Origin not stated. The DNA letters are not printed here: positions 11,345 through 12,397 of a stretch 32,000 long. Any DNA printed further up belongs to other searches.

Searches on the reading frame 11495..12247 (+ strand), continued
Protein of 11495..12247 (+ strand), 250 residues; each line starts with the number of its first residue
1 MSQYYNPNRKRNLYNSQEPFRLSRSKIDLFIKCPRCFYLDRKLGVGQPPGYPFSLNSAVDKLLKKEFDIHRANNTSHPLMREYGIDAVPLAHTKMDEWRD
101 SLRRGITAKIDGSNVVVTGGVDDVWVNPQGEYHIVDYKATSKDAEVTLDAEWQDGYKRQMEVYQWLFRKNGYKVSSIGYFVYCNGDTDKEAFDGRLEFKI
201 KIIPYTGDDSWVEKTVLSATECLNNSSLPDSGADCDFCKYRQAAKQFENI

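Call 41: find_encoding_contigs(protein=P0123, flank=9000, max_places=3)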
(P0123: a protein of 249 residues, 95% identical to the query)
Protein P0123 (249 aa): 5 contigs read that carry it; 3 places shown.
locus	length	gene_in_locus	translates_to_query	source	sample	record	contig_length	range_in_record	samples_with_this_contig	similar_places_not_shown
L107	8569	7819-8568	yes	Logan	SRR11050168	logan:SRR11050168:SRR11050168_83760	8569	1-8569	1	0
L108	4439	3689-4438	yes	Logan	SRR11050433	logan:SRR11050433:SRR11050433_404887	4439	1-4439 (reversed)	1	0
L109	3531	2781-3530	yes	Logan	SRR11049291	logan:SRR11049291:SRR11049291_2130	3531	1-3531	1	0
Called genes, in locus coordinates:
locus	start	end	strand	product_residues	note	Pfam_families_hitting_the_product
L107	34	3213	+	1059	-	PF00270:DEAD (faint), PF13091:PLDc_2, PF04851:ResIII, PF00176:SNF2-rel_dom, PF00271:Helicase_C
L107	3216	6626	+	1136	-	PF20473:MmeI_Mtase (faint), PF07669:Eco57I, PF02384:N6_Mtase (weak), PF12950:TaqI_C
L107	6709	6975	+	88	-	-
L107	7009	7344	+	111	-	-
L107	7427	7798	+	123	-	-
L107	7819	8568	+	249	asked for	PF12705:PDDEXK_1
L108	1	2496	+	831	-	?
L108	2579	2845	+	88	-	-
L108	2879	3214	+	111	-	-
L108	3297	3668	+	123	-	-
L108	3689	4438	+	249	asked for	PF12705:PDDEXK_1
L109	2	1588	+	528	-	?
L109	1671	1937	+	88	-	-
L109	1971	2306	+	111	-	-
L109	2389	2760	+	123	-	-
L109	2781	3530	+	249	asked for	PF12705:PDDEXK_1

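Call 59: predict_structure(alignment_id=A1)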
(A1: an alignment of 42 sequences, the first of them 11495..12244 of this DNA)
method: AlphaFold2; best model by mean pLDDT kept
length: 250 residues; sequences in the alignment: 42
mean_pLDDT: 78.6   pTM: 0.79
mean pLDDT of the five models: 78.6, 78.1, 67.3, 65.7, 65.4
residues with pLDDT >= 90: 70; 70-90: 112; 50-70: 52; < 50: 16
segments of 3 or more residues with pLDDT < 50: 1-5, 50-55
pLDDT, mean of each block of 10 residues (from residue 1): 48 84 89 88 67 52 79 88 90 61 72 88 89 85 66 82 93 93 65 61 92 95 90 76 71
secondary structure, 60 per line:
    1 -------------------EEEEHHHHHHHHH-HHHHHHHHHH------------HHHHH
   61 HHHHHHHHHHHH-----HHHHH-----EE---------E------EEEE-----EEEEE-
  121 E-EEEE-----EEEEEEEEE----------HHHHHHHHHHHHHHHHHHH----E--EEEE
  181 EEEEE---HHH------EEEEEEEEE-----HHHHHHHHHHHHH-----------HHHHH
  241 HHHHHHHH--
elements in order: E20-23 H24-32 H34-43 H56-72 H78-82 E106-109 E115-119 E123-126 E132-140 H151-169 E177-185 E198-206 H212-224 H236-248

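Call 61: search_protein_representatives(protein=window:11495-12244:+)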
Query: 250 residues. Proteins with E-value up to 0.001 (for the whole library): 1992; up to 1e-10: 1148; up to 1e-30: 304. The best 150 are listed.
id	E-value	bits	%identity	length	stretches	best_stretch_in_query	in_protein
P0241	8.8e-93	326.7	55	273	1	6-249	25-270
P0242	1.3e-92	326.2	39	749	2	19-248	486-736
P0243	4.3e-85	301.5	54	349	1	3-245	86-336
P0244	2.4e-82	292.5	53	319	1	3-243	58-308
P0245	1.7e-81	289.8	53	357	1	6-241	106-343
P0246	2.8e-81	289.0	51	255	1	1-248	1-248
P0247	2.0e-78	279.7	71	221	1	29-193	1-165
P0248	6.2e-78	278.1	51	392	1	16-247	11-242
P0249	1.6e-77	276.7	51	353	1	1-243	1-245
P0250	4.3e-77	275.3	57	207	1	44-246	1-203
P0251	1.6e-76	273.4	56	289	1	10-225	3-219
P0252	2.8e-76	272.7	50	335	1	2-247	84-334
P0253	4.8e-76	271.9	51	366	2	3-185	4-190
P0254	1.0e-75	270.8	54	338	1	4-241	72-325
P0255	2.4e-75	269.6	53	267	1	18-241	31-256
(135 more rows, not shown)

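Call 62: fold_search(model_id=the predicted structure, library=pdb)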
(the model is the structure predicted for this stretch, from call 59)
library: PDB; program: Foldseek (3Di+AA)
matches with E <= 10: 380; with E <= 0.001: 19
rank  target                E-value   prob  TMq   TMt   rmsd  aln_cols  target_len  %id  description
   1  4ic1_D                4.8e-05  1.00  0.38  0.44   7.3       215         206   16  Crystal structure of SSO0001 (released 2013-01-16)
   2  6ppu_A                9.9e-05  1.00  0.47  0.23   9.2       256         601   16  Cryo-EM structure of AdnAB-AMPPNP-DNA complex (released 2019-11-20)
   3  9kqh_A                1.0e-04  1.00  0.41  0.17   5.9       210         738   13  Crystal structure of Finegoldia magna DinG in complex with ssDNA and ADPNP (released 2025-12-03)
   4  4r5q                  1.1e-04  1.00  0.39  0.44   6.9       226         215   17  Crystal structure and nuclease activity of the CRISPR-associated Cas4 protein Pcal_0546 from Pyrobaculum calidifontis co (released 2014-09-17)
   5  7lwa_A                1.1e-04  1.00  0.39  0.38  11.5       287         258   10  Human Exonuclease 5 crystal structure (T88E) in complex with ssDNA and Mg (released 2021-07-14)
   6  9np6_A                1.4e-04  1.00  0.45  0.15   9.8       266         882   15  Cryo-EM structure of AdnA(D934A)-AdnB(D1014A) in complex with AMPPNP and blunt end DNA (released 2025-03-19)
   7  6ppr_A                1.4e-04  1.00  0.41  0.15   9.0       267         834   13  Cryo-EM structure of AdnA(D934A)-AdnB(D1014A) in complex with AMPPNP and DNA (released 2019-11-20)
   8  3h4r                  1.6e-04  1.00  0.43  0.48   8.3       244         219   14  Crystal structure of E. coli RecE exonuclease (released 2009-05-26)
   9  7lw9_A                1.7e-04  1.00  0.40  0.39  11.0       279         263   10  Human Exonuclease 5 crystal structure in complex with ssDNA, Sm, and Na (released 2021-07-14)
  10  7lw8_A                1.9e-04  1.00  0.39  0.38  11.1       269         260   12  Human Exonuclease 5 crystal structure in complex with a ssDNA (released 2021-07-14)
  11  7sjr_A                2.3e-04  1.00  0.47  0.15  10.4       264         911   17  Cryo-EM structure of AdnA-AdnB(W325A) in complex with DNA and AMPPNP (released 2021-12-22)
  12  7lw7                  2.9e-04  1.00  0.38  0.35  10.8       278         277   11  Human Exonuclease 5 crystal structure (released 2021-07-14)
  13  8xa9_B                5.1e-04  1.00  0.32  0.37   7.4       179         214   13  Human MGME1 in complex with 5'-overhang DNA (released 2024-03-20)
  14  8d3l_J                6.9e-04  1.00  0.41  0.46   7.4       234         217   15  Type I-C Cas4-Cas1-Cas2 complex bound to a PAM/PAM prespacer (released 2022-11-02)
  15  3sm4_B                6.9e-04  1.00  0.40  0.43   6.8       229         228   12  Crystal Structure of the K131A Mutant of Lambda Exonuclease in Complex with a 5'-Phosphorylated 14-mer/12-mer Duplex a (released 2011-07-20)
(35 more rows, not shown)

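Call 67: find_encoding_contigs(protein=P0122, flank=5000, max_places=2)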
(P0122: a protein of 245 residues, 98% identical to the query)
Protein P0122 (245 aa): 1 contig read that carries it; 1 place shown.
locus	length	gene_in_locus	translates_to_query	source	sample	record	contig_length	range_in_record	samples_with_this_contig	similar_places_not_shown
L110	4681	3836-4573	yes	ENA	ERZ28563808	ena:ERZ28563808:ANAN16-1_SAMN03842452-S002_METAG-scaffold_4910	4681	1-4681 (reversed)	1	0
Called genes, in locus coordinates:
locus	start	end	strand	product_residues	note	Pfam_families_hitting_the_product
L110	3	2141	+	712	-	?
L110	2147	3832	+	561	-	PF02463:SMC_N, PF11398:DUF2813 (faint), PF13175:AAA_15, PF13476:AAA_23, PF13304:AAA_21, PF13175:AAA_15, PF20469:OLD-like_TOPRIM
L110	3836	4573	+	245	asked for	PF12705:PDDEXK_1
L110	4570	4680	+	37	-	?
